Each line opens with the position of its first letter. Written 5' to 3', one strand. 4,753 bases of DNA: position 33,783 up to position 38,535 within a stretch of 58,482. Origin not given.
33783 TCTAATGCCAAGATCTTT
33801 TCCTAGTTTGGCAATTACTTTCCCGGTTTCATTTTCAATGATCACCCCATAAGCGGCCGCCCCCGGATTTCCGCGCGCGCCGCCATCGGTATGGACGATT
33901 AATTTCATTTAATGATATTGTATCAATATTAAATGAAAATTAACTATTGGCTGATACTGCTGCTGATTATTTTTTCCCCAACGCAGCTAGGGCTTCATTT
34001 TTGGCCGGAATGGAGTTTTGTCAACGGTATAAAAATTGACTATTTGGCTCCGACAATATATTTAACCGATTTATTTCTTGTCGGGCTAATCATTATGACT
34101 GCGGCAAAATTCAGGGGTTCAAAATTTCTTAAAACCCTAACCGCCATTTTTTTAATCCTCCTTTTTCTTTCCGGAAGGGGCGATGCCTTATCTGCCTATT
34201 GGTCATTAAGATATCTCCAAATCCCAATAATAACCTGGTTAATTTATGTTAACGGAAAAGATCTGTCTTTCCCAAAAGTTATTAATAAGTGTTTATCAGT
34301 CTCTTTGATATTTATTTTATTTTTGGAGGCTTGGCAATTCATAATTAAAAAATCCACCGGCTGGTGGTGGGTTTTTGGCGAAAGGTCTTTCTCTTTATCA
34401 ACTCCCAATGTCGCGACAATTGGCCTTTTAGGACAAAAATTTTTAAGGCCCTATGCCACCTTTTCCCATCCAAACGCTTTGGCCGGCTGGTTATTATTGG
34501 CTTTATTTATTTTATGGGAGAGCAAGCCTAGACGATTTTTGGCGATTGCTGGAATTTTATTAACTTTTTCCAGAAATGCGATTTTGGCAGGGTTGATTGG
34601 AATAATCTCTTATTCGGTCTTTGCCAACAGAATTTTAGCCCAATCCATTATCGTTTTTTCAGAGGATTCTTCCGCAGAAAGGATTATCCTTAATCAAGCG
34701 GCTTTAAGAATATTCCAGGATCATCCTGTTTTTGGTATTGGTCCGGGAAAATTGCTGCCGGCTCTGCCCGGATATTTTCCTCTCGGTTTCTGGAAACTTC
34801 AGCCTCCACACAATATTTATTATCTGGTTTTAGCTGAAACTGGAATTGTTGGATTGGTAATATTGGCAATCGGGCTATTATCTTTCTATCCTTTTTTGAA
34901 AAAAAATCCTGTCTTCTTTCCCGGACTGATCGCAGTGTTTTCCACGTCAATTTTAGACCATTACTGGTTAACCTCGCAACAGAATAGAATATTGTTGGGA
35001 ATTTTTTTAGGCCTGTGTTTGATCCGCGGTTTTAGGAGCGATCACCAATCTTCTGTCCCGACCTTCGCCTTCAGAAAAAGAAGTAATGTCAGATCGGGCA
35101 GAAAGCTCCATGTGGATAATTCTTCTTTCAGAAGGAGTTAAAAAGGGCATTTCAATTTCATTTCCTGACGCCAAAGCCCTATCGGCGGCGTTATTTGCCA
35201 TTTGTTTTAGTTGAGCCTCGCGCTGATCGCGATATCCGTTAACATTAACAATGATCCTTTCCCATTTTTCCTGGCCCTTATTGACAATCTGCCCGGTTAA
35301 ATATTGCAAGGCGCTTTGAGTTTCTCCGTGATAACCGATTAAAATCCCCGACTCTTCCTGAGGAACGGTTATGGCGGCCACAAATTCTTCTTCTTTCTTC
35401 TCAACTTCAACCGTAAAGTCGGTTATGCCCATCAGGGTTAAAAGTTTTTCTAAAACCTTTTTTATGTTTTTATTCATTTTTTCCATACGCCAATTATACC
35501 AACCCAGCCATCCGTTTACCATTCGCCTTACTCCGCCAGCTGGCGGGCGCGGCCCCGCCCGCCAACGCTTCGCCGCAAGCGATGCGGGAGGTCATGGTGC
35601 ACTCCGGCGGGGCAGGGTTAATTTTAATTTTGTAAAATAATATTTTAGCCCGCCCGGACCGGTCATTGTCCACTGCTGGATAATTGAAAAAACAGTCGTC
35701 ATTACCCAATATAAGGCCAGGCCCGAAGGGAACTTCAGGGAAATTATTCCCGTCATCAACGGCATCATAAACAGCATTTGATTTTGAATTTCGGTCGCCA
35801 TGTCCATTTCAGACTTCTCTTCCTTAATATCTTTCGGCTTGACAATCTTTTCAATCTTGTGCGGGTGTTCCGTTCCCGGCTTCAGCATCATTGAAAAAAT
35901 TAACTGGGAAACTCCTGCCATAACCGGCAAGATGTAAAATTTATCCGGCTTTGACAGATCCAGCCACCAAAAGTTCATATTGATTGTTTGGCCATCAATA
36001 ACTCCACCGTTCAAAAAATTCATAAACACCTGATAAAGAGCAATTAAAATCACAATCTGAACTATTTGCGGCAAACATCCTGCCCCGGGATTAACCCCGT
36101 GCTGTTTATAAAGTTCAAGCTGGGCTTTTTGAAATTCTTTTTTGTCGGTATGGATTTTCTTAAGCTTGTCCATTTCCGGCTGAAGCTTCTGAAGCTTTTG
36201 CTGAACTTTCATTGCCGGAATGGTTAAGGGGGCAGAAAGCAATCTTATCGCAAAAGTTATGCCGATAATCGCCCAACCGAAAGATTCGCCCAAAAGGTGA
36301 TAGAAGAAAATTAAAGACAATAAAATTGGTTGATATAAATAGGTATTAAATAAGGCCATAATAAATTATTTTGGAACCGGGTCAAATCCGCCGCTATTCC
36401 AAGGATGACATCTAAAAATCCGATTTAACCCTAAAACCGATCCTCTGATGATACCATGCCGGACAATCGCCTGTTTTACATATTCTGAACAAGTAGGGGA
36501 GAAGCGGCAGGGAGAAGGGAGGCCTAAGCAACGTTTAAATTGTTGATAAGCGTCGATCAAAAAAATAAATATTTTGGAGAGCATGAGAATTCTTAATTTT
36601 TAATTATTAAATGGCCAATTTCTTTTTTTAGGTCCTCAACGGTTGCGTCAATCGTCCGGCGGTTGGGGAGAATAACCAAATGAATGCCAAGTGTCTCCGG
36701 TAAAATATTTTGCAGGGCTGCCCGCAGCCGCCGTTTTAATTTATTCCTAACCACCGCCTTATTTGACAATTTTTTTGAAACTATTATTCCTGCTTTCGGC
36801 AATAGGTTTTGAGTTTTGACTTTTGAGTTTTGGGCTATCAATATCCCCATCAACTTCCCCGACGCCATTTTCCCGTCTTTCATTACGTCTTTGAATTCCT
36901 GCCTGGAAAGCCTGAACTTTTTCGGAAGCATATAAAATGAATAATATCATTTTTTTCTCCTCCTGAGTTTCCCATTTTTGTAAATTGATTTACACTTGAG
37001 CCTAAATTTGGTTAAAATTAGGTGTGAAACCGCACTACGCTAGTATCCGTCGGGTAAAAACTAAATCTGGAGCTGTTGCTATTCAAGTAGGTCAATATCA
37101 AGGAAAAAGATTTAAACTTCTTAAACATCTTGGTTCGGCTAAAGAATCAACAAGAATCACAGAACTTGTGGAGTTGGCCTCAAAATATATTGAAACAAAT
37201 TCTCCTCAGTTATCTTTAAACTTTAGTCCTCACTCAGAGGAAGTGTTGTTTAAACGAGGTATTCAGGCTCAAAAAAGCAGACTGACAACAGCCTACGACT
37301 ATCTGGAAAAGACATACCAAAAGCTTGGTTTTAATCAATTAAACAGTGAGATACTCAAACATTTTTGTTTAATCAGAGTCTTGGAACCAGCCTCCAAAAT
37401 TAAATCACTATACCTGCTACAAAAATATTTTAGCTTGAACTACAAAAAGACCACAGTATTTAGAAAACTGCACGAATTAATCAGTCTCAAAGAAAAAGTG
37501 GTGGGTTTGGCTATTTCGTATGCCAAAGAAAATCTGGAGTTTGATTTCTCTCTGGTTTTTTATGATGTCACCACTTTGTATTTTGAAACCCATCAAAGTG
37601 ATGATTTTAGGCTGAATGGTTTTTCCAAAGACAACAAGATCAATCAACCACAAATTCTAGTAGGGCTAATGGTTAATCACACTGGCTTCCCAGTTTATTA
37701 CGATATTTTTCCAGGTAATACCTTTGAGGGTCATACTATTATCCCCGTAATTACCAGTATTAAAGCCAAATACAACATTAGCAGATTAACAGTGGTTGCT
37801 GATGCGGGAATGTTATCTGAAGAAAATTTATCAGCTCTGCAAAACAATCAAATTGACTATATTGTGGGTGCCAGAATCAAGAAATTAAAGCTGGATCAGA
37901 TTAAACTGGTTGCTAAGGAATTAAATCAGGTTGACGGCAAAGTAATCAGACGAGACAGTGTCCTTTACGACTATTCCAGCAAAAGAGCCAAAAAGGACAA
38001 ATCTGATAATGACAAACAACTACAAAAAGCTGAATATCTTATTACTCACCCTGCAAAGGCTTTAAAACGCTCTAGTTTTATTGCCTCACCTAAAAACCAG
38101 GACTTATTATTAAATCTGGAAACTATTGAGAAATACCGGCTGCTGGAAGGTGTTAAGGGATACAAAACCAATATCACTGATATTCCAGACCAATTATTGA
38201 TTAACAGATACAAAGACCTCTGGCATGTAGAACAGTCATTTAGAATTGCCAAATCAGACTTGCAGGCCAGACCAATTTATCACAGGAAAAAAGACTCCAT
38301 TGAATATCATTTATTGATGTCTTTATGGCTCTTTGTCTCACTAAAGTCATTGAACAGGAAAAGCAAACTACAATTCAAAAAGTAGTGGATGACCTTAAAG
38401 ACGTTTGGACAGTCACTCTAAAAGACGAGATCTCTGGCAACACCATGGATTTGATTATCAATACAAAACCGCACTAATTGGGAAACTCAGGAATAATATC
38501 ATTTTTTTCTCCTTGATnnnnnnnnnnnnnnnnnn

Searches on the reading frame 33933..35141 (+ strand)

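Call 30: search_protein_families(library=pfam, proteins=[window:33933-35141:+], max_evalue=0.001)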
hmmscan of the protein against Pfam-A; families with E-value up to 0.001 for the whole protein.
window:33933-35141:+ (402 aa): 1 family
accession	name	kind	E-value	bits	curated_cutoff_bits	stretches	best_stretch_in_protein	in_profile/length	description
PF04932.20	Wzy_C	-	5e-14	52.8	31.7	1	183-311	20-148/149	O-Antigen ligase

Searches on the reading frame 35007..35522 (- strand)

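Call 30: search_protein_families(library=pfam, proteins=[window:35007-35522:-], max_evalue=0.001)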
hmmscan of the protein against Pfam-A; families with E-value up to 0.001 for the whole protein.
window:35007-35522:- (171 aa): 2 families
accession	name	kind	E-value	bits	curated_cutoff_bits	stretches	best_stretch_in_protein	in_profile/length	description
PF01424.28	R3H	-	1.2e-13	51.3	26.8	1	104-163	2-60/60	R3H domain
PF13083.13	KH_KhpA-B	-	3e-12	46.7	32.1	1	21-90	1-72/73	KhpA/KhpB, KH domain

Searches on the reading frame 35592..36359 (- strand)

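Call 30: search_protein_families(library=pfam, proteins=[window:35592-36359:-], max_evalue=0.001)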
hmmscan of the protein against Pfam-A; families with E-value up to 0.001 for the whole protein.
window:35592-36359:- (255 aa): 1 family
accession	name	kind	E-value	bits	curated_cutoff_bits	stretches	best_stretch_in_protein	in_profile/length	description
PF02096.25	60KD_IMP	-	4.3e-48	163.8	35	1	27-232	1-161/163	60Kd inner membrane protein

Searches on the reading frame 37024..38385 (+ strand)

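Call 30: search_protein_families(library=pfam, proteins=[window:37024-38385:+], max_evalue=0.001)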
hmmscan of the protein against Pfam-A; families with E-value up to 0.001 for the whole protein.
window:37024-38385:+ (453 aa): 1 family
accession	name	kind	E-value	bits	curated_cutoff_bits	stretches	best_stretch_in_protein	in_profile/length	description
PF01609.27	DDE_Tnp_1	-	1.3e-15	58.2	23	1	176-435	5-196/200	Transposase DDE domain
